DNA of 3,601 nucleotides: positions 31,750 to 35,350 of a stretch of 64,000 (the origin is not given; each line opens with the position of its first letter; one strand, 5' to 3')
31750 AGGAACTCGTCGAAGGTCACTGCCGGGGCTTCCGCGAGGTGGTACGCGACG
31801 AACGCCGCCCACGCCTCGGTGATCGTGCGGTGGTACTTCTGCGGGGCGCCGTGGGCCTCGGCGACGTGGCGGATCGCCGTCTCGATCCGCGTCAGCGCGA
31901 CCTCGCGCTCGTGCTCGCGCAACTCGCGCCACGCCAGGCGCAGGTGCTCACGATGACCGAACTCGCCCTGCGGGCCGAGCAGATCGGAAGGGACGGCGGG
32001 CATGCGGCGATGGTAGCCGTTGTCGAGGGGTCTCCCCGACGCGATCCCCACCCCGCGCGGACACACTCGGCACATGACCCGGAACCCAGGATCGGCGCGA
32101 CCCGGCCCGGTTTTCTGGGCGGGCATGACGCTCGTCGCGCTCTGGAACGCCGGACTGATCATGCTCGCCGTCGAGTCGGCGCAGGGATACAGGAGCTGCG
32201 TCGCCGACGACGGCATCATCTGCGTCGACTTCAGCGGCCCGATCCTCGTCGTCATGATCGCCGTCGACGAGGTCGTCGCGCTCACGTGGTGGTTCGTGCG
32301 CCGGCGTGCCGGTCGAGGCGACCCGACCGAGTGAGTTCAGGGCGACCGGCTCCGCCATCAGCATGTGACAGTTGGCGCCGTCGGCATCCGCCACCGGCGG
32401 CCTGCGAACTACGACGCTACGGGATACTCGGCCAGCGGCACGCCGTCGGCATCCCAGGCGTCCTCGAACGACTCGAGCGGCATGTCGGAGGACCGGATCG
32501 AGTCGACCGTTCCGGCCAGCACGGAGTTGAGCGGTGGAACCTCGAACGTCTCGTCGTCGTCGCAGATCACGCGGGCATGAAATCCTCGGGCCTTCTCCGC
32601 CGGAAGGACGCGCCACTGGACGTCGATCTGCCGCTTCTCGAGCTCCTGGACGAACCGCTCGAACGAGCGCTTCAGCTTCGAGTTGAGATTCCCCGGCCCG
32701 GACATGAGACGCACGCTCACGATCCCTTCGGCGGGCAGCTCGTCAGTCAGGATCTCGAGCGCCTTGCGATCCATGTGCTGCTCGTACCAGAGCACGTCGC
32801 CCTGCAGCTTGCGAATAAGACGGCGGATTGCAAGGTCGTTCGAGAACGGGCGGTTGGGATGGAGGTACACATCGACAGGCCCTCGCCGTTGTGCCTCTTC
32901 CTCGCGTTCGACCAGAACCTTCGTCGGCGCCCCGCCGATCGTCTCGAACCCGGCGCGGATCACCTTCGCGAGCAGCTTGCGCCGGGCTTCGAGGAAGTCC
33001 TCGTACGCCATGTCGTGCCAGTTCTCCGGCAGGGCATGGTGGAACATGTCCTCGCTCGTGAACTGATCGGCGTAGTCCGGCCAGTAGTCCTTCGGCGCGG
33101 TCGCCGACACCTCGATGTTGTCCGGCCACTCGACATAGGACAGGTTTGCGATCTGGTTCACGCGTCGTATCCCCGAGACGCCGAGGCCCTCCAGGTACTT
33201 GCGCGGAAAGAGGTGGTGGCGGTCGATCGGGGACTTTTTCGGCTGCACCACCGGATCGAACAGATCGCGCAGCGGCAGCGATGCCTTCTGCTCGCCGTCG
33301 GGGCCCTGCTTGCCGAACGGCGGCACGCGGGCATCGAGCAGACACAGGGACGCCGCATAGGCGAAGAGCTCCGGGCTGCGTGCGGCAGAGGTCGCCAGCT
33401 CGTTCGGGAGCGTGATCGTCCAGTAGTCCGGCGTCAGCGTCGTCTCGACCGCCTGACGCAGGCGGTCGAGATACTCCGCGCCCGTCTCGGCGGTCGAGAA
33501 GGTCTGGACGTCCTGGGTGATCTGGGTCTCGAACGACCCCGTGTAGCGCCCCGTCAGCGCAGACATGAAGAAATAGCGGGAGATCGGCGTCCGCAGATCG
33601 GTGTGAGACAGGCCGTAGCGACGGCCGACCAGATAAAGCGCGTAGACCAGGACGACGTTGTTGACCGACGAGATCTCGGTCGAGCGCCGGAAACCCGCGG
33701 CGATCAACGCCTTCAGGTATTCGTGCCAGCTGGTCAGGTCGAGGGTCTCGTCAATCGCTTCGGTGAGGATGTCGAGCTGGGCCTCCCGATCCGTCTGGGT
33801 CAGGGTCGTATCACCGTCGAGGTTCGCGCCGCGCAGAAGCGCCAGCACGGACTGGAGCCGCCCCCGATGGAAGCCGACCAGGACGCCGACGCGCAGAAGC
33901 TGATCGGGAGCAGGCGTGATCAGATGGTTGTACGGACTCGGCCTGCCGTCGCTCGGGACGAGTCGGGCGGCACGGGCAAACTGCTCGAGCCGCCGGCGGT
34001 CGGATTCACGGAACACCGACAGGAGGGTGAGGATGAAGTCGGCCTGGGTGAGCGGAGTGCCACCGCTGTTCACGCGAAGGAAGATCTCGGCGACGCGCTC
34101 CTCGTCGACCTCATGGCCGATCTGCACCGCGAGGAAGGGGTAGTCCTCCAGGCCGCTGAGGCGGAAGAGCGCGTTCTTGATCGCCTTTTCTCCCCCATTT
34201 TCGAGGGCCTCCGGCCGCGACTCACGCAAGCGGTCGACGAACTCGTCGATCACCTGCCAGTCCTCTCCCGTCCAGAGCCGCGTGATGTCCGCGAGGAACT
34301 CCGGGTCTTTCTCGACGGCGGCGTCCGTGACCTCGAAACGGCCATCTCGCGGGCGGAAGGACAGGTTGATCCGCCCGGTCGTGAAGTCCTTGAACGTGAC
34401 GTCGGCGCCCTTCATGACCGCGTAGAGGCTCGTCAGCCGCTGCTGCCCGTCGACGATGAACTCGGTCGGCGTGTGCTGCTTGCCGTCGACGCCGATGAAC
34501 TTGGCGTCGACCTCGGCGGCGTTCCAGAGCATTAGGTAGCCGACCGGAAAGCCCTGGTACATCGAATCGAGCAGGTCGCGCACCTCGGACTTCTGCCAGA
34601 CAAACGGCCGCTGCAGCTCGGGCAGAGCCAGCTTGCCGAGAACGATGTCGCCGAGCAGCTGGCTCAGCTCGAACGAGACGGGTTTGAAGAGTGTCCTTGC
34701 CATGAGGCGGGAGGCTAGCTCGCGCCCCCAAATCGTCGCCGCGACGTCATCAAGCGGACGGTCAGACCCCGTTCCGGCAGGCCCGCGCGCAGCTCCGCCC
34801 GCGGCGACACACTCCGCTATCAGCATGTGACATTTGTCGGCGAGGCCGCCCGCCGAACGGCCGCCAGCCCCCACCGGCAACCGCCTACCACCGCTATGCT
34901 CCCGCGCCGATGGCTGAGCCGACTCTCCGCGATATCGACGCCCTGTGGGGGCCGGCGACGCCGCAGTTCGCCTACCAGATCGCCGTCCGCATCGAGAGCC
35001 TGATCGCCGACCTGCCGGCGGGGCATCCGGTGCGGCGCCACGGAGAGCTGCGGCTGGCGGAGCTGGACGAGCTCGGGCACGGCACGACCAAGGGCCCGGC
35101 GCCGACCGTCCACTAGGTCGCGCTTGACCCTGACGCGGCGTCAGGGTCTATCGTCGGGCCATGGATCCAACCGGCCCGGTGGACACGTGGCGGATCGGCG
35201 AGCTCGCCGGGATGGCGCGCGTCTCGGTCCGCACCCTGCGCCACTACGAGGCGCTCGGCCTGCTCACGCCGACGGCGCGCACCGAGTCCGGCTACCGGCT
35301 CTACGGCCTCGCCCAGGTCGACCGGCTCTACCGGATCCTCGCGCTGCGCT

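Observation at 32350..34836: Single-gene islet bracketed by an imperfect direct repeat, with the look of a site-specific insertion but no recombinase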

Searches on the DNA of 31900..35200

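Call 73: search_rna_families(source=window, start=31900, end=35200, threshold=evalue, max_evalue=1)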
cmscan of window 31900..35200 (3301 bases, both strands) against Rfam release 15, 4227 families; matches with E-value up to 1: 0.
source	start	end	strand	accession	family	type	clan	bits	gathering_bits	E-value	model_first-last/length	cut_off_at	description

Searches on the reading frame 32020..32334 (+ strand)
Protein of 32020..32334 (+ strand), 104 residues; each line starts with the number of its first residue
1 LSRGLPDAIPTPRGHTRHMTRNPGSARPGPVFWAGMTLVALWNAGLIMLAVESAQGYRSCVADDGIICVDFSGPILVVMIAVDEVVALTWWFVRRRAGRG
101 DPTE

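Call 7: search_protein_families(library=pfam, proteins=[window:32020-32334:+], max_evalue=0.01)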
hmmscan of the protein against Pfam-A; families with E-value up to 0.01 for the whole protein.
window:32020-32334:+ (104 aa): 0 families

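Call 46: search_protein_families(library=pfam, proteins=[window:32074-32334:+], max_evalue=0.1)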
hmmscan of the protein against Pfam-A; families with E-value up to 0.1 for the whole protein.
window:32074-32334:+ (86 aa): 0 families

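Call 48: search_protein_families(library=ncbifam, proteins=[window:32074-32334:+], max_evalue=0.01)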
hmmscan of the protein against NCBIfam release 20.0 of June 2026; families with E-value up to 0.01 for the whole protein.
window:32074-32334:+ (86 aa): 0 families

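Call 66: find_homologous_proteins(query=window:32074-32334:+, max_evalue=0.001)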
Query window:32074-32334:+ (86 aa): 15 proteins with E <= 0.001 among 19 candidates.
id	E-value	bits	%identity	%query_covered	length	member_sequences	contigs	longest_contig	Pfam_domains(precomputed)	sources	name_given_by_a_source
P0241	2.3e-46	174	92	100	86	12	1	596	-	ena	-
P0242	2.0e-41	158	86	100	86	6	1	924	-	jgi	jgi:hypothetical protein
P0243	8.2e-38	146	83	100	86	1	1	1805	-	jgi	-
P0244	1.1e-35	139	78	100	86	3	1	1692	-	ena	-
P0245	2.7e-35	138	79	94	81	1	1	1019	-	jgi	jgi:hypothetical protein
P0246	3.9e-35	138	79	94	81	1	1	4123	-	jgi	jgi:hypothetical protein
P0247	2.1e-34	135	77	97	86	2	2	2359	-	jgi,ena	-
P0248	8.4e-34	133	75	100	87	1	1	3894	-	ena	-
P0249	1.0e-33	133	79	87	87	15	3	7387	-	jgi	jgi:hypothetical protein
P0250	1.4e-33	133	77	100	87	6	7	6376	-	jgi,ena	-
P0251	3.3e-33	131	77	87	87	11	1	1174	-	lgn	-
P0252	3.8e-32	128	90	80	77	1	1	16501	-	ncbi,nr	ncbi:MAG TPA: hypothetical protein VHS27_16375 [Gaiellales bacterium]|nr:hypothetical protein [Gaiel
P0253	2.5e-27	113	90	67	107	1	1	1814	-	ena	-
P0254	4.5e-27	112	73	90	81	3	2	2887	-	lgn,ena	-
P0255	6.0e-24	102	79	77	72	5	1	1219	-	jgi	jgi:hypothetical protein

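Call 67: find_encoding_contigs(protein=P0252, flank=8000, max_places=6)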
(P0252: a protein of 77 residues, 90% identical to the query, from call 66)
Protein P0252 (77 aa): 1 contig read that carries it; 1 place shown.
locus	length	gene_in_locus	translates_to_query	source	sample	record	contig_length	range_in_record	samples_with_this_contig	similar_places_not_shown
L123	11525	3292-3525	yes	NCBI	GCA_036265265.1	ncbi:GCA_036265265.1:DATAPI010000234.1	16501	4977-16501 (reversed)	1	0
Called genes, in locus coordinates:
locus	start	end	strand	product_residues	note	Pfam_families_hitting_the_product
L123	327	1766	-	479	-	PF13520:AA_permease_2, PF00324:AA_permease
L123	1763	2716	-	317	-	PF03069:FmdA_AmdA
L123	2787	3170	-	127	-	-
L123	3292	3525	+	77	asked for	-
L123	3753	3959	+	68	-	-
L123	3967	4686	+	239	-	PF13411:MerR_1, PF07739:TipAS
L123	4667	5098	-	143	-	-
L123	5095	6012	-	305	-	PF01619:Pro_dh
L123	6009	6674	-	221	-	-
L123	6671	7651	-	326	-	PF01040:UbiA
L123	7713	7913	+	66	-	-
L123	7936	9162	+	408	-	PF13742:tRNA_anti_2, PF01336:tRNA_anti-codon (weak), PF02601:Exonuc_VII_L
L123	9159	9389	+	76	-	PF02609:Exonuc_VII_S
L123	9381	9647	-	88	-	PF00708:Acylphosphatase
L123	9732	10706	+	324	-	PF01476:LysM, PF23473:LysM3_LYK4_5 (faint), PF01476:LysM, PF01464:SLT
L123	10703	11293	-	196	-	PF02627:CMD (faint)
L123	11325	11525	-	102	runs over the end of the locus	PF25213:HVO_A0261_N (weak), PF12840:HTH_20, PF25212:HVO_A0114 (weak), PF01022:HTH_5, PF01047:MarR (faint), PF12802:MarR_2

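Call 68: find_encoding_contigs(protein=P0249, flank=8000, max_places=6)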
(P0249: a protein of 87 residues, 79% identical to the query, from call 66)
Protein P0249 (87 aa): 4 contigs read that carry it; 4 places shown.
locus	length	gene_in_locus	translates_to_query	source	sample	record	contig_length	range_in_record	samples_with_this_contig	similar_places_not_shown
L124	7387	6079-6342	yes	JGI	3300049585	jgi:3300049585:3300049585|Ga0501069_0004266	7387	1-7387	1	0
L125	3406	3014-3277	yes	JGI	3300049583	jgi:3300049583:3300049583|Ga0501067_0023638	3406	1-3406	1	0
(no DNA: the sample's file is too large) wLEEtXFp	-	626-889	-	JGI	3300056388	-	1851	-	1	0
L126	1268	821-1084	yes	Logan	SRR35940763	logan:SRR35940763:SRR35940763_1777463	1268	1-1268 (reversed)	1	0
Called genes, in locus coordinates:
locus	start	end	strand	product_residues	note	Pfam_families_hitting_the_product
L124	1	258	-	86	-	?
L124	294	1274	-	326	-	-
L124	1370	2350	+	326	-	PF00005:ABC_tran, PF13304:AAA_21 (weak)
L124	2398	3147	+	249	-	PF01061:ABC2_membrane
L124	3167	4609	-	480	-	PF13520:AA_permease_2, PF00324:AA_permease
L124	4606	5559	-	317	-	PF03069:FmdA_AmdA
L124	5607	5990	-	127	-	-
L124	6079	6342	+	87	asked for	-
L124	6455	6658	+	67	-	-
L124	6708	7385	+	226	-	?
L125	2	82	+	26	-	?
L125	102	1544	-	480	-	PF13520:AA_permease_2, PF00324:AA_permease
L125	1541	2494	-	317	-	PF03069:FmdA_AmdA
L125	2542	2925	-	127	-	-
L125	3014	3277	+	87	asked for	-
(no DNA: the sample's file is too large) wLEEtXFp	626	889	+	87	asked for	-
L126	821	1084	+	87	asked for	-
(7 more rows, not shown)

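Call 75: find_encoding_contigs(protein=P0241, flank=3000, max_places=10)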
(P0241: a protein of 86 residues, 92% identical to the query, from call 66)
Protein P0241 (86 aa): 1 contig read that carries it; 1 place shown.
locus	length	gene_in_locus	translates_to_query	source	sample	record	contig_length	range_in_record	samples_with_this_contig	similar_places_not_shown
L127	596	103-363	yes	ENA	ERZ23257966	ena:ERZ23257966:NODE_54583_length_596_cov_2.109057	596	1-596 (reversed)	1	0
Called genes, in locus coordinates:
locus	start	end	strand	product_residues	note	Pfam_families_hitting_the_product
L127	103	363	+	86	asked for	-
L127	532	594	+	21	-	?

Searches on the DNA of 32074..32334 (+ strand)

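Call 72: search_rna_families(source=L123, start=3300, end=3900, threshold=evalue, max_evalue=1)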
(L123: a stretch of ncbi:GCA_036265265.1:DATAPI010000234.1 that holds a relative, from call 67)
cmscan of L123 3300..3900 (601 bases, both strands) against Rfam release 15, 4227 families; matches with E-value up to 1: 0.
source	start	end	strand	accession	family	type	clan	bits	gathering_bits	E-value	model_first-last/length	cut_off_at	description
